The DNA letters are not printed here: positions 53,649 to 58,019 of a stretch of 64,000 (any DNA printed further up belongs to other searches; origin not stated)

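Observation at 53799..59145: Two-gene ATPase-nuclease unit: a NACHT NTPase with a C-terminal PD-(D/E)xK module, coupled to a DUF4143 AAA ATPase (candidate undescribed defence system)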

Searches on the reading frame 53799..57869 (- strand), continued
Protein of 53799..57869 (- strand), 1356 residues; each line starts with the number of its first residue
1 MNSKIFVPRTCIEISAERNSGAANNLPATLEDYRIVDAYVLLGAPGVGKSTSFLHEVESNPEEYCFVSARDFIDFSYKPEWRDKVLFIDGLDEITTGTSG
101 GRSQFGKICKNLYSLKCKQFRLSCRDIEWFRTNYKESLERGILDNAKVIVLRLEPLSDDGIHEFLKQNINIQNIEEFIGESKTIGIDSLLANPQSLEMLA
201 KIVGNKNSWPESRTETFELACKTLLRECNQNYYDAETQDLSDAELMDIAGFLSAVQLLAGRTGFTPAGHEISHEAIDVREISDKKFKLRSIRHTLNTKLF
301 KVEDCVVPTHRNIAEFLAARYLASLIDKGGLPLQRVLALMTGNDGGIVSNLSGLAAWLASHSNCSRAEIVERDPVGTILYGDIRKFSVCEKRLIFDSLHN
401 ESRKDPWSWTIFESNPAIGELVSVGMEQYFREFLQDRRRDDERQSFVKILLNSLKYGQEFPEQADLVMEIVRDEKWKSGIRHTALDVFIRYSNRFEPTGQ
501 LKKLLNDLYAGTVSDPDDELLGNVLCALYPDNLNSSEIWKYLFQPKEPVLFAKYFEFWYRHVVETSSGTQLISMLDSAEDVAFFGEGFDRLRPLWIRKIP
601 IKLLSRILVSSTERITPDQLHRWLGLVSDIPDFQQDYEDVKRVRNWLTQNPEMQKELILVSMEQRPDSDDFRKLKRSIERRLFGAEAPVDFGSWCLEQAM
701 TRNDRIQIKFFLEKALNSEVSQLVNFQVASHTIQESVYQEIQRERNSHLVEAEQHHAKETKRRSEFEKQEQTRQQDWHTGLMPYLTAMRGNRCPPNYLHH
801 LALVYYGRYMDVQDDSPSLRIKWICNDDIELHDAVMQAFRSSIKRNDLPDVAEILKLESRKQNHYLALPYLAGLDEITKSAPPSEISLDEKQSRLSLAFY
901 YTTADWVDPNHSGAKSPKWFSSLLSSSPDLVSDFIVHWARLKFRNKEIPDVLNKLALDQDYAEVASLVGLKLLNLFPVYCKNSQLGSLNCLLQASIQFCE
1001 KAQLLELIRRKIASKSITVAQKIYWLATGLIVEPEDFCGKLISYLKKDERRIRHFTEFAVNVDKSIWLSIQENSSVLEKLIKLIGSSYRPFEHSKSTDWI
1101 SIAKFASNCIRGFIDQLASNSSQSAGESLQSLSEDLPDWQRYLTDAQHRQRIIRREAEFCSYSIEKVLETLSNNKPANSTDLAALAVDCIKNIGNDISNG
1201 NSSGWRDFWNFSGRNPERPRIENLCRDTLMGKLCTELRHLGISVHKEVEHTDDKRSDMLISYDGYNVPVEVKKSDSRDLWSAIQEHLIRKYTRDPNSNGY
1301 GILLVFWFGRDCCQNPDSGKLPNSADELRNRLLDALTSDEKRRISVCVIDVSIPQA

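Call 96: search_protein_families(library=padloc, proteins=[P0256, L095:2027-3283:+, L096:5995-7254:+, L095:3284-7306:+, L086:6229-10152:+], max_evalue=0.00001)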
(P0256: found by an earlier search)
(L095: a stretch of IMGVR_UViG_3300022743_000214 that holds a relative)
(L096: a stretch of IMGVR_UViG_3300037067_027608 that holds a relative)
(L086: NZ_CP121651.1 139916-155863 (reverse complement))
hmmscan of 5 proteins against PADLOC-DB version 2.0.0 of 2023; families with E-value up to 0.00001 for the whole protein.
P0256 (426 aa): 7 families
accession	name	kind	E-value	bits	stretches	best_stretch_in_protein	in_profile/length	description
PDLC04791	PDC-S01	-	5.7e-159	527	1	3-425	1-394/395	-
PDLC04790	PDC-S01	-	2.1e-44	149.9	3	194-400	180-388/422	-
PDLC04789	PDC-S01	-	5.8e-33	112.4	2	100-409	64-367/375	-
PDLC04787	PDC-S01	-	1.2e-30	104.7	1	3-380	6-357/412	-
PDLC04786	PDC-S01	-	3.5e-19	66.9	1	260-408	259-412/439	-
PDLC04788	PDC-S01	-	1e-18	65.5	1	190-401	182-401/448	-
PDLC04792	PDC-S01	-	3e-12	43.9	0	326-383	331-387/452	-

L095:2027-3283:+ (418 aa): 7 families
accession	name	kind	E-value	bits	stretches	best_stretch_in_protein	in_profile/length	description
PDLC04791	PDC-S01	-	6.4e-165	546.6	1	3-417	1-394/395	-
PDLC04790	PDC-S01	-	1.2e-44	150.8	2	102-391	74-387/422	-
PDLC04789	PDC-S01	-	1.7e-32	110.9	1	5-396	2-362/375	-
PDLC04787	PDC-S01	-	1.2e-31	108.1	1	5-371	11-355/412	-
PDLC04788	PDC-S01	-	1e-18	65.5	1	180-397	180-405/448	-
PDLC04786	PDC-S01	-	5.2e-18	63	1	179-394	186-406/439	-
PDLC04792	PDC-S01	-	2.3e-13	47.5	1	318-387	330-398/452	-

L096:5995-7254:+ (419 aa): 7 families
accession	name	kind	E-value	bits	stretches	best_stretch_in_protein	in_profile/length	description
PDLC04791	PDC-S01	-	4.4e-162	537.3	1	1-418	1-394/395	-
PDLC04790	PDC-S01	-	3.9e-44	149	1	107-388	81-383/422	-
PDLC04789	PDC-S01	-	3.3e-35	119.8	1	95-396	65-361/375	-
PDLC04787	PDC-S01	-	5.8e-33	112.3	1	21-373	28-356/412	-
PDLC04788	PDC-S01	-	4.9e-19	66.6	1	181-397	179-404/448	-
PDLC04786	PDC-S01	-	1e-18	65.4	1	176-397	181-408/439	-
PDLC04792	PDC-S01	-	7e-10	36.1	0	322-387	333-398/452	-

L095:3284-7306:+ (1340 aa): 0 families

L086:6229-10152:+ (1307 aa): 0 families

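Call 100: search_dna_similar(query=L095:3284-7306:+, collection=plasmids, mode=protein, max_rows=30)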
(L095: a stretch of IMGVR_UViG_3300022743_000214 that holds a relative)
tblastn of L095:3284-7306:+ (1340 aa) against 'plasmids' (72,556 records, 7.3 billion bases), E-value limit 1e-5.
Records with a match: 36; places in all: 37; records where one place covers at least 80% of the query: 2.
Best place of each record, by identity: <60% 36.
By first word of the organism name: Bradyrhizobium 6; Agrobacterium 5; Rhizobium 5; Vibrio 3; Bacillus 3; Pantoea 2; Burkholderia 2; Paracoccus 1; Sphingomonas 1; Ralstonia 1; and 7 more.
By predicted mobility (MOB-suite, as given by PLSDB): conjugative 19; non-mobilizable 14; mobilizable 3.
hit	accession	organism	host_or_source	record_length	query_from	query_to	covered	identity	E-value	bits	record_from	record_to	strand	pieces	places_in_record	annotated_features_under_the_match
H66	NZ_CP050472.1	Vibrio campbellii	single cell,seawater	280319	15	1339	99%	25.1%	8e-98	355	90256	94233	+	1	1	hypothetical protein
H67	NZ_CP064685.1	Bradyrhizobium sp. CW1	Acmispon strigosus,cell culture,bulk ...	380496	6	1337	87%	27.0%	1e-43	340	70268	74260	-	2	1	hypothetical protein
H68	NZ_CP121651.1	Bradyrhizobium sp. CB82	Stylosanthes guianensis,cell culture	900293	36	1337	73%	27.1%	3e-40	323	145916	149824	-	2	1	hypothetical protein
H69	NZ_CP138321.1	Agrobacterium fabrum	Blueberry,Crown gall tissues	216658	26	1339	66%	28.8%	6e-36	286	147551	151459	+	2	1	hypothetical protein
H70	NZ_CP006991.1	Rhizobium etli bv. mimosae str. IE4771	Phaseolus vulgaris,whole organism,nodule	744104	26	1340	66%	28.1%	6e-30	243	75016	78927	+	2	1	hypothetical protein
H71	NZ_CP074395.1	Agrobacterium salinitolerans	Cotton,tiaaue sample,root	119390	26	1340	66%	28.1%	5e-33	251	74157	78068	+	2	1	hypothetical protein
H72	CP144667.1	Agrobacterium tumefaciens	Sedum,cell culture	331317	26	1339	53%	32.3%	8e-35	279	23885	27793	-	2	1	hypothetical protein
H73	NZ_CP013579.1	Rhizobium phaseoli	Phaseolus vulgaris,Whole ...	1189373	26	1339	54%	31.5%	7e-33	258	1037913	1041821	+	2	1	record has no annotation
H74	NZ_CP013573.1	Rhizobium phaseoli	Phaseolus vulgaris,Whole ...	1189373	26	1339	54%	31.5%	7e-33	258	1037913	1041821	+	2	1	record has no annotation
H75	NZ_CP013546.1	Rhizobium phaseoli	Phaseolus vulgaris,Whole ...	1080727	26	1339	54%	31.4%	7e-33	258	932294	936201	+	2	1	record has no annotation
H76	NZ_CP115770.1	Paracoccus sediminicola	cell culture,sediment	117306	36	1339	61%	27.7%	5e-28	260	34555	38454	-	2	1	hypothetical protein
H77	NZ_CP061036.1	Sphingomonas aliaeris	whole organism,Pork steak,pork steak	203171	12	1293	59%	28.3%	5e-27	200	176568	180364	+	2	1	hypothetical protein (x2)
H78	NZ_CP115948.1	Ralstonia solanacearum MolK2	Musa sp.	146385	6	1339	53%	31.0%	2e-35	278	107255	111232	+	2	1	hypothetical protein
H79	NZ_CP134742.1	Pantoea agglomerans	cell culture,Water from creek adjacent ...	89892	26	1337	52%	30.9%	6e-35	300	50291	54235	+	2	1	hypothetical protein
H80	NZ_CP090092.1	Rhizobium leguminosarum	Galega,Cell culture,Plant nodule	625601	26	1339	52%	30.1%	6e-24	214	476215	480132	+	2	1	hypothetical protein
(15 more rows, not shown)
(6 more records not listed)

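Call 105: find_encoding_contigs(protein=P0256, flank=6000, max_places=3)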
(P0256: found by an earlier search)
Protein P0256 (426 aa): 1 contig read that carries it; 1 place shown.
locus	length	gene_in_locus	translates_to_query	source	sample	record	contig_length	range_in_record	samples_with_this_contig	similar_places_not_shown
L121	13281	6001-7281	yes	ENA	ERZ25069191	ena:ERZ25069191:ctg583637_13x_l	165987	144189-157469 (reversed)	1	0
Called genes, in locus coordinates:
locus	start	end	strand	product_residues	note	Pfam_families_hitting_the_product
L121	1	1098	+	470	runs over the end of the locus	PF00330:Aconitase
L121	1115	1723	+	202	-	PF00694:Aconitase_C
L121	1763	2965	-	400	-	PF07690:MFS_1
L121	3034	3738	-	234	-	PF00702:Hydrolase, PF13419:HAD_2 (weak)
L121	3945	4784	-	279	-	PF00892:EamA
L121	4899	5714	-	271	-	-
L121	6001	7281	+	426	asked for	PF01637:ATPase_2 (weak), PF13191:AAA_16 (weak), PF13173:AAA_14, PF13401:AAA_22 (faint), PF13635:DUF4143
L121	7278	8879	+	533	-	-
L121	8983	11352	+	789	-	PF28130:DUF8371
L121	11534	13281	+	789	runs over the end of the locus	PF09347:DUF1989, PF01571:GCV_T, PF08669:GCV_T_C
